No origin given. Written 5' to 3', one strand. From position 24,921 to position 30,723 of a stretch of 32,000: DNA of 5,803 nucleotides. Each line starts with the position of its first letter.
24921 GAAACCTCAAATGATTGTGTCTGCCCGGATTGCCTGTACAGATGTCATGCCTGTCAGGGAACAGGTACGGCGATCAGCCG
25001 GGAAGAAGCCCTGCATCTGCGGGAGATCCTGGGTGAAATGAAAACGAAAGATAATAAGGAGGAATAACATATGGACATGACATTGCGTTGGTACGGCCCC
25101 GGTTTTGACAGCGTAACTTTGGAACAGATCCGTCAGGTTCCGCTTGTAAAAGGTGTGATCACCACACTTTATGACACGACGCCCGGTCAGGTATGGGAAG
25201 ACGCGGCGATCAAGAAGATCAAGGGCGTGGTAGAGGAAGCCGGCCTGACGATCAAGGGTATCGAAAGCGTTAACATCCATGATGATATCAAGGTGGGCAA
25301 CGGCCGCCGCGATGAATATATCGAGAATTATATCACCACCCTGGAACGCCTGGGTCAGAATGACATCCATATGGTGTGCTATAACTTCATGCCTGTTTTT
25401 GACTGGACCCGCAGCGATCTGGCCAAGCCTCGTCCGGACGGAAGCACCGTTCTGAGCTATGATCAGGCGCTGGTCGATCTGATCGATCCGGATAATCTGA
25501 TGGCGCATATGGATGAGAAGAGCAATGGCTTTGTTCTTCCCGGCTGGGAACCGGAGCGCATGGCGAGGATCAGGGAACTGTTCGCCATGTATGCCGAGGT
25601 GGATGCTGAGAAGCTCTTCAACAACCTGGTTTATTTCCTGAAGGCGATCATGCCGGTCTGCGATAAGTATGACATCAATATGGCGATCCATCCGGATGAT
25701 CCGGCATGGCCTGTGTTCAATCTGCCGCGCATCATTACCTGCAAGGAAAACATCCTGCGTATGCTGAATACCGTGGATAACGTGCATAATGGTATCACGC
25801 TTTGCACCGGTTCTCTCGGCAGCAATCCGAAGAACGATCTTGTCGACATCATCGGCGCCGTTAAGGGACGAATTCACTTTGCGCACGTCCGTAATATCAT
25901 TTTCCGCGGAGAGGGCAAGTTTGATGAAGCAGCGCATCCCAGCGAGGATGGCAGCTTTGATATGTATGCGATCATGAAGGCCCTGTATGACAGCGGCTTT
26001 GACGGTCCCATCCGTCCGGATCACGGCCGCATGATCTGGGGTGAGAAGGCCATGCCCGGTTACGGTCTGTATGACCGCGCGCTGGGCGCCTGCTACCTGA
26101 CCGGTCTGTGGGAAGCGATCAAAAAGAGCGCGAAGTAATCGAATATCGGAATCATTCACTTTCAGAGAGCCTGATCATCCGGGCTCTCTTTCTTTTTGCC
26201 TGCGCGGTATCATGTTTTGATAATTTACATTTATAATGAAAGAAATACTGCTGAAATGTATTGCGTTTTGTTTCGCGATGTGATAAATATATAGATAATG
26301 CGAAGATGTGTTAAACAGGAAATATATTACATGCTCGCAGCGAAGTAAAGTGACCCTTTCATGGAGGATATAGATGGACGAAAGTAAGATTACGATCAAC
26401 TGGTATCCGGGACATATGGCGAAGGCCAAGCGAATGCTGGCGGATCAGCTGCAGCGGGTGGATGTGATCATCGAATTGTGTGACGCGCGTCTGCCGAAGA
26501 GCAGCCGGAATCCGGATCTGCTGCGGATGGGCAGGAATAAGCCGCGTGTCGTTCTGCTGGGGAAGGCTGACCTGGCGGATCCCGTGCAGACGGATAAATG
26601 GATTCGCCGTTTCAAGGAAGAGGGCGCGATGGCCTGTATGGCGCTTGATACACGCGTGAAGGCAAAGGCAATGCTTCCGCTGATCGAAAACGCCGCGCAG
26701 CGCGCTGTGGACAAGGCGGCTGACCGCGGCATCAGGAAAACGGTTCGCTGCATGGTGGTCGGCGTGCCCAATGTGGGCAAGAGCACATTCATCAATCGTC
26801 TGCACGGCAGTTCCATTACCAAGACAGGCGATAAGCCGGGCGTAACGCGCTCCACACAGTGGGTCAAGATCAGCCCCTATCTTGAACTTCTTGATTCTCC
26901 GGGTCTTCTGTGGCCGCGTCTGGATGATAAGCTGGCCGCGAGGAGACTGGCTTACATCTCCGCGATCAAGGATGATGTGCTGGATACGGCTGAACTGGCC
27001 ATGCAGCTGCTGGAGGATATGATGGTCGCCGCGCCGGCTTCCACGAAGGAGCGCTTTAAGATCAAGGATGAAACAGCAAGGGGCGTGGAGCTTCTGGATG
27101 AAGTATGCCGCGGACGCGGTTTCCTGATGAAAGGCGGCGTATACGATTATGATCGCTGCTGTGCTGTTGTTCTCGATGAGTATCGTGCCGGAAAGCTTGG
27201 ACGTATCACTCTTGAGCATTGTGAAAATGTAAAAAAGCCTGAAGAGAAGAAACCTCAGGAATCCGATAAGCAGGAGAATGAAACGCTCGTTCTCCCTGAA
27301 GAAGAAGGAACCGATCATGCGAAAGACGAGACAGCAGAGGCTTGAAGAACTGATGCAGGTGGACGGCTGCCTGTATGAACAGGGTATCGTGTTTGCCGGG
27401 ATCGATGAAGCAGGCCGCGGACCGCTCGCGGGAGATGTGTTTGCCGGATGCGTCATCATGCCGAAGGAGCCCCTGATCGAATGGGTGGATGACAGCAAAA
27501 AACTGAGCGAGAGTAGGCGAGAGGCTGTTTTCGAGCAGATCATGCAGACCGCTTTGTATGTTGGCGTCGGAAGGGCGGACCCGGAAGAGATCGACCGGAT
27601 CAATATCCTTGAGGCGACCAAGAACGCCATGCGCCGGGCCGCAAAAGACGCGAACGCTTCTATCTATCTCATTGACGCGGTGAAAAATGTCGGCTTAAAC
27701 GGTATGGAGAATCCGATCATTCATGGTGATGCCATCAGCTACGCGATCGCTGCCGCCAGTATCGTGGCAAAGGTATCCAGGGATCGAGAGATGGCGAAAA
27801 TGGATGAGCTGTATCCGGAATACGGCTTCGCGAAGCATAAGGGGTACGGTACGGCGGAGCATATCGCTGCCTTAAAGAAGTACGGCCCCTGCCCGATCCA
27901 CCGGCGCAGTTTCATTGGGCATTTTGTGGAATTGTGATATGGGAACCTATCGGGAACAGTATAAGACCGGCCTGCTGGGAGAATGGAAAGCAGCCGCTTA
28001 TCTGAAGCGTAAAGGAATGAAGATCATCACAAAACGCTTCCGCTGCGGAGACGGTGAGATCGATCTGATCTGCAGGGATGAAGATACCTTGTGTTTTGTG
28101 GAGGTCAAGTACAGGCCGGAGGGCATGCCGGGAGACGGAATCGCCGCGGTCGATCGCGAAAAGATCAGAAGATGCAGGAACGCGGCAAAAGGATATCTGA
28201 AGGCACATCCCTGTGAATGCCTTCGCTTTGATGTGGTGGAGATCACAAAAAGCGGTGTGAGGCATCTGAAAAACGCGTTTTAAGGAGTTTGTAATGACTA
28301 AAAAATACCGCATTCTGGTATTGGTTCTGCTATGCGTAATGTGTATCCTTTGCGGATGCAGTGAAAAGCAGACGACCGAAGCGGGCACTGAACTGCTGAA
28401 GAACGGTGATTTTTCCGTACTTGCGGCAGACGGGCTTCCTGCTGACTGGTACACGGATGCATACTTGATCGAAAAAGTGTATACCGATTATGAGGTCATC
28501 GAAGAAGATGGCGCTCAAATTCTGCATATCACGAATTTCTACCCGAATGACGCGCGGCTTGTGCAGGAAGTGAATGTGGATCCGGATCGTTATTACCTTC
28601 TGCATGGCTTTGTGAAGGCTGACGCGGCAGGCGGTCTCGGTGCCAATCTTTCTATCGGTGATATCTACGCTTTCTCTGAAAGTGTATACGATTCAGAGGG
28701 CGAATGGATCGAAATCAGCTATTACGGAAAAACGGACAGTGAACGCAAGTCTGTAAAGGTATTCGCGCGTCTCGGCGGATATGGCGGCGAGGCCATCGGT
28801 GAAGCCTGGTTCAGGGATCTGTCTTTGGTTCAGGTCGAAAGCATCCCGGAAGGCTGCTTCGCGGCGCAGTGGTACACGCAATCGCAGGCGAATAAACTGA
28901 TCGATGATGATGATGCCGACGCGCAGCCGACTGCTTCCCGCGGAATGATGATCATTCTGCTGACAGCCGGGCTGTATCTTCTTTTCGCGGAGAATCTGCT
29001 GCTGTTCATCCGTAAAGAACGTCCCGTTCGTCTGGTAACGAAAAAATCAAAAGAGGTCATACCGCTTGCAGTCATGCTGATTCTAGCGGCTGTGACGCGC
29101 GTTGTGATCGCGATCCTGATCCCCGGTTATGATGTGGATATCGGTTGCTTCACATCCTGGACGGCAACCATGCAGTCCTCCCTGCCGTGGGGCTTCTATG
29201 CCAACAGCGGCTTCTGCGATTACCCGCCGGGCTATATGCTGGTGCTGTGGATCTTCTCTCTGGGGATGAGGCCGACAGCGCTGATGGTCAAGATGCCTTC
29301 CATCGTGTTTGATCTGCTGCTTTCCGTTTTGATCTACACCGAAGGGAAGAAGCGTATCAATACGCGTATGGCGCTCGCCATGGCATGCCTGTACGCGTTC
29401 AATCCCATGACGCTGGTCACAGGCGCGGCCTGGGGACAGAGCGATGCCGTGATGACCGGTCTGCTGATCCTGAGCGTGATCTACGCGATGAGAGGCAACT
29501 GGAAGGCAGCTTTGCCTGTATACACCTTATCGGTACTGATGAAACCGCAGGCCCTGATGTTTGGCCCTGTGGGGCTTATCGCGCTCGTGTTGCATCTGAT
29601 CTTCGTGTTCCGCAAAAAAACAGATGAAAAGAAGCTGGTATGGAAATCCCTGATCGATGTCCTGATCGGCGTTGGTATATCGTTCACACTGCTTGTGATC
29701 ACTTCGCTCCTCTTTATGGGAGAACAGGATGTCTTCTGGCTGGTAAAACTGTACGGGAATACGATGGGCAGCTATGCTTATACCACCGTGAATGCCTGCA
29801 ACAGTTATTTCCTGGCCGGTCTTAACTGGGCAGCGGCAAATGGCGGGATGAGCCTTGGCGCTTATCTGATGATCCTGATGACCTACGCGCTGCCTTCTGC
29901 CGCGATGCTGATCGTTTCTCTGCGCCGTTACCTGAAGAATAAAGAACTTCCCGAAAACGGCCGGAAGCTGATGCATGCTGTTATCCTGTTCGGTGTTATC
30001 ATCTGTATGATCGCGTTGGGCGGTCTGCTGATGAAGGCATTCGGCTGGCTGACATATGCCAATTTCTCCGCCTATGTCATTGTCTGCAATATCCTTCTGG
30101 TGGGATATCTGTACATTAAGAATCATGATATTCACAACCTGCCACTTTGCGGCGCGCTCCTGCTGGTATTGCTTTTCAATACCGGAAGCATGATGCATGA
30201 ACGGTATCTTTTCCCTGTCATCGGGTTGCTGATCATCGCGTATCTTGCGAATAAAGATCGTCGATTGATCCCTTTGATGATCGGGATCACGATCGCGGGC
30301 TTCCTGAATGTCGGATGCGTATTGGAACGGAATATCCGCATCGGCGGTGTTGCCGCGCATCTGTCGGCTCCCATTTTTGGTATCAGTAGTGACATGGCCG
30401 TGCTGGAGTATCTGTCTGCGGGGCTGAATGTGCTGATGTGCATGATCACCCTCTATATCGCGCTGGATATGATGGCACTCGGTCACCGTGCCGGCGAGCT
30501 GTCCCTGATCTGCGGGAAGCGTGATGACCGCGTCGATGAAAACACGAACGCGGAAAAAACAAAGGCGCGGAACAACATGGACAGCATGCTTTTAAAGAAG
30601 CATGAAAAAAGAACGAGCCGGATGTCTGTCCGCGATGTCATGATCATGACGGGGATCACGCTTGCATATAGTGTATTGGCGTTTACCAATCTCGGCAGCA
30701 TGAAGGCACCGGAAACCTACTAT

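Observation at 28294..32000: Hidden ORF of at least 1,235 codons: two GT-C glycosyltransferase modules plus two carbohydrate-binding-type modules in one lipoprotein-like polypeptide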

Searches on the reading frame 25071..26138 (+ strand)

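Call 44: search_protein_families(library=pfam, proteins=[window:25071-26138:+], max_evalue=0.00001)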
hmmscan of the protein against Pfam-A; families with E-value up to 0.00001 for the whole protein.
window:25071-26138:+ (355 aa): 2 families
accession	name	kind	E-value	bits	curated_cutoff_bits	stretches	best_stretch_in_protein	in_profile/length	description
PF03786.19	UxuA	-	5.4e-145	483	23.7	1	1-352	1-352/352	D-mannonate dehydratase (UxuA)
PF01261.30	AP_endonuc_2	-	2.2e-07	31.3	31.1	0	177-314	95-225/249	Xylose isomerase-like TIM barrel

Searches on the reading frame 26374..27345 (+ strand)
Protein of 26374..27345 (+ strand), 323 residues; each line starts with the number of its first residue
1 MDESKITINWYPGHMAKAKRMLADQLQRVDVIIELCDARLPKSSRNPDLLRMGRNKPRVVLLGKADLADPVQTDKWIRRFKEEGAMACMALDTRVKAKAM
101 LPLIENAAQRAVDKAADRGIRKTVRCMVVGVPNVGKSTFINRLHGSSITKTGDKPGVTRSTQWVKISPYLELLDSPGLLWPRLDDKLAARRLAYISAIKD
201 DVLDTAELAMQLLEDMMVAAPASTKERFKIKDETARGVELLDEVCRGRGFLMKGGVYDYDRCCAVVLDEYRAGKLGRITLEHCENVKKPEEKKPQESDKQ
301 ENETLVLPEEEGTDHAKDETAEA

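Call 44: search_protein_families(library=pfam, proteins=[window:26374-27345:+], max_evalue=0.00001)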
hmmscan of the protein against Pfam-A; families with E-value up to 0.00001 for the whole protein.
window:26374-27345:+ (323 aa): 2 families
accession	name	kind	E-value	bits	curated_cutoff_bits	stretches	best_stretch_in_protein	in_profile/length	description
PF01926.29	MMR_HSR1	-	1.8e-16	60.7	21.9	1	126-192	2-71/113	50S ribosome-binding GTPase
PF02421.24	FeoB_N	-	2.8e-06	27.4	27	1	125-178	2-57/156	Ferrous iron transport protein B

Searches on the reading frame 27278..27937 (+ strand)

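Call 44: search_protein_families(library=pfam, proteins=[window:27278-27937:+], max_evalue=0.00001)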
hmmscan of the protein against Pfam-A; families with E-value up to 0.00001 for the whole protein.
window:27278-27937:+ (219 aa): 1 family
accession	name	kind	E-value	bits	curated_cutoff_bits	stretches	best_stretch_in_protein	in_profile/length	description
PF01351.25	RNase_HII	-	1.1e-36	127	25.8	1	40-213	1-197/199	Ribonuclease HII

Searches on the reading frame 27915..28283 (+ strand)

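Call 44: search_protein_families(library=pfam, proteins=[window:27915-28283:+], max_evalue=0.00001)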
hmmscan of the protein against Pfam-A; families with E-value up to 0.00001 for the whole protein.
window:27915-28283:+ (122 aa): 1 family
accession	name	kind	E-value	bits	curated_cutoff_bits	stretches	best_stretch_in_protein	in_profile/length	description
PF02021.23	UPF0102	-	1.2e-25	90.1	23.6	1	22-110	1-80/80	Uncharacterised protein family UPF0102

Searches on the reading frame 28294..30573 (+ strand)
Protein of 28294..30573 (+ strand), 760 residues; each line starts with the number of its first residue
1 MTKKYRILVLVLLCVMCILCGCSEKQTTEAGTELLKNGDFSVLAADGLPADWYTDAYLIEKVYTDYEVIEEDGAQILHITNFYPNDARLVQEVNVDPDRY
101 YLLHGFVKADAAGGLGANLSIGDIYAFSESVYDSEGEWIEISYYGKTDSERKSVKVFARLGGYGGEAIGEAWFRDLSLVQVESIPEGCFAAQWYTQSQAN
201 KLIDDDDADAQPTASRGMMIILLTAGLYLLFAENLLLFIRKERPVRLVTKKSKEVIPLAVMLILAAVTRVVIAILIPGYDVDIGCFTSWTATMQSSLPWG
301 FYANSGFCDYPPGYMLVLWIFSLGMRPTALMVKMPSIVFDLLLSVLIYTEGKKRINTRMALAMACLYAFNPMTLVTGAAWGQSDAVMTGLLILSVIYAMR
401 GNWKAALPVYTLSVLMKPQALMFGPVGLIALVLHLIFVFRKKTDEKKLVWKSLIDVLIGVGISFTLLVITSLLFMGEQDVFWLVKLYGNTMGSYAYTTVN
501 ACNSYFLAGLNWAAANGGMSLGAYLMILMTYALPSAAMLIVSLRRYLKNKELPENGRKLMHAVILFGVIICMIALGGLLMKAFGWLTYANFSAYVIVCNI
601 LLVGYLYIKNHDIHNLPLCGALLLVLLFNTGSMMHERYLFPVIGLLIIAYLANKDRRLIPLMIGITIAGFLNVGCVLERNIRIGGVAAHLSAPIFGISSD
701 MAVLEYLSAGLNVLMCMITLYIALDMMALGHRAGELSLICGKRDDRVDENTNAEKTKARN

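Call 36: predict_structure(alignment_id=A4)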
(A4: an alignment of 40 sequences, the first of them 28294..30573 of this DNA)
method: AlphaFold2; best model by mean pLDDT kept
length: 760 residues; sequences in the alignment: 40
mean_pLDDT: 84.6   pTM: 0.78
mean pLDDT of the five models: 84.6, 83.8, 83.5, 83.4, 81.9
residues with pLDDT >= 90: 402; 70-90: 249; 50-70: 56; < 50: 53
segments of 3 or more residues with pLDDT < 50: 1-4, 16-27, 196-212, 741-760
pLDDT, mean of each block of 10 residues (from residue 1): 51 51 39 88 90 83 89 93 89 89 95 87 79 92 86 90 81 96 79 58 41 73 96 91 60 82 97 88 87 88 82 93 86 94 97 91 97 93 92 97 97 93 91 91 79 96 96 89 84 71 89 83 92 91 82 72 85 93 91 93 93 95 95 85 97 94 97 92 76 80 94 97 90 68 44 38
secondary structure, 60 per line:
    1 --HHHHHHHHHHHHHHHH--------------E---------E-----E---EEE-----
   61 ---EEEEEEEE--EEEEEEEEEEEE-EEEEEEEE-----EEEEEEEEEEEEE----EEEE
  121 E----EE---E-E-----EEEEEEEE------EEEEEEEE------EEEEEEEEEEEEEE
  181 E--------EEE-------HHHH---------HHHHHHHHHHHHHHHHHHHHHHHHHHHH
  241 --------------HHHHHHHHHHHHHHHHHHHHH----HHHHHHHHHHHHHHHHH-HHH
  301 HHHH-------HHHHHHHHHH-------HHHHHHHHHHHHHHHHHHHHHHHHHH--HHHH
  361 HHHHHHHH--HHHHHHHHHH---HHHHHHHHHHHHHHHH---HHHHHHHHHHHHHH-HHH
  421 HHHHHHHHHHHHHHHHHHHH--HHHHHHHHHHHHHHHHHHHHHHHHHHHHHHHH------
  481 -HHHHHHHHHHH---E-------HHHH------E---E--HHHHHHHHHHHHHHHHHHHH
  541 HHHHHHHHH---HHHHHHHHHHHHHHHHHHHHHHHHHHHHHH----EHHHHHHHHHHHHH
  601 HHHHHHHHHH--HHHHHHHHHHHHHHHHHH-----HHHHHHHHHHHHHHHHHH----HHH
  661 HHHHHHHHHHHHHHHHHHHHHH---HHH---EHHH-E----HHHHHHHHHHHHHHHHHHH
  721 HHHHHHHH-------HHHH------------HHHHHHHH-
elements in order (helices of 4 or more, strands of 3 or more residues): H3-18 E53-55 E64-71 E74-85 E87-94 E100-112 E117-121 E139-146 E153-160 E167-181 E190-192 H200-203 H213-240 H255-275 H280-296 H298-304 H312-321 H329-354 H357-368 H371-380 H384-399 H403-416 H418-440 H443-474 H482-492 H504-507 H521-549 H553-582 H588-610 H613-630 H636-653 H658-682 H702-728 H736-739 H752-759

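Call 39: fold_search(model_id=the predicted structure, library=pdb)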
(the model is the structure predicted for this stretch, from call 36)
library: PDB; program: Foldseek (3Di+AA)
matches with E <= 10: 957; with E <= 0.001: 31
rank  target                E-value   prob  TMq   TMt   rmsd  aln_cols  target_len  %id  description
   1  4d0q                  3.3e-06  1.00  0.16  0.65   4.3       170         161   18  Hyaluronan Binding Module of the Streptococcal Pneumoniae Hyaluronate Lyase (released 2014-08-06)
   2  8w7n                  3.0e-05  1.00  0.15  0.11   3.6       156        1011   18  Crystal structure of the in-cell Cry1Aa purified from Bacillus thuringiensis (released 2024-03-06)
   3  9h99                  4.2e-05  1.00  0.15  0.11   3.4       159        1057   18  Native structure of the full-length pesticidal protein Cry1Ca18 at pH7, from crystals formed in vivo (released 2025-11-12)
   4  9qxq                  4.5e-05  1.00  0.15  0.11   3.4       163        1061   18  native structure of full-length pesticidal protein Cry1Ca18 at pH9, from crystals formed in vivo (released 2026-02-11)
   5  4w8j                  4.9e-05  1.00  0.15  0.11   3.9       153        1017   19  Structure of the full-length insecticidal protein Cry1Ac reveals intriguing details of toxin packaging into in vivo form (released 2014-09-17)
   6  2zex_A                7.4e-05  1.00  0.14  0.64   9.8       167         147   16  Family 16 carbohydrate binding module (released 2008-03-04)
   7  2y6j                  1.2e-04  1.00  0.17  0.65   4.8       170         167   16  X-2 engineered mutated CBM4-2 Carbohydrate Binding Module from a Thermostable Rhodothermus marinus Xylanase (released 2012-03-07)
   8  2y64_A                1.3e-04  1.00  0.17  0.64   4.6       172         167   18  Xylopentaose binding mutated (X-2 L110F) CBM4-2 Carbohydrate Binding Module from a Thermostable Rhodothermus marinus X (released 2012-03-07)
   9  2zey_B                2.0e-04  1.00  0.14  0.66   9.8       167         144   16  Family 16 carbohydrate binding module (released 2008-03-04)
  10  8xmz_A                2.1e-04  1.00  0.15  0.73   3.5       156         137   17  Crystal structure of a novel porphyran-binding carbohydrate binding module (released 2024-01-17)
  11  2zew_B                2.1e-04  1.00  0.14  0.65  10.1       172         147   16  Family 16 Cabohydrate Binding Domain Module 1 (released 2008-03-04)
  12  2zey_A                2.4e-04  1.00  0.15  0.73   4.1       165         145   16  Family 16 carbohydrate binding module (released 2008-03-04)
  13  8hhv_A                2.6e-04  1.00  0.16  0.24   4.7       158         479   18  endo-alpha-D-arabinanase EndoMA1 from Microbacterium arabinogalactanolyticum (released 2023-08-16)
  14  2xon_L                2.9e-04  1.00  0.16  0.68   4.5       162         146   18  Structure of TmCBM61 in complex with beta-1,4-galactotriose at 1.4 A resolution (released 2010-09-08)
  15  1gui_A                2.9e-04  1.00  0.15  0.64   5.2       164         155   15  CBM4 structure and function (released 2002-09-26)
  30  6snh_X                8.2e-04  1.00  0.34  0.50   8.2       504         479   13  Cryo-EM structure of yeast ALG6 in complex with 6AG9 Fab and Dol25-P-Glc (released 2020-03-11)
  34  8imx_U                1.2e-03  1.00  0.32  0.52   9.0       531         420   12  Cryo-EM structure of GPI-T with a chimeric GPI-anchored protein (released 2023-08-16)
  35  9dm5                  1.5e-03  1.00  0.32  0.56   7.9       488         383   15  Product-Bound mannosyltransferase PimE (released 2025-06-25)
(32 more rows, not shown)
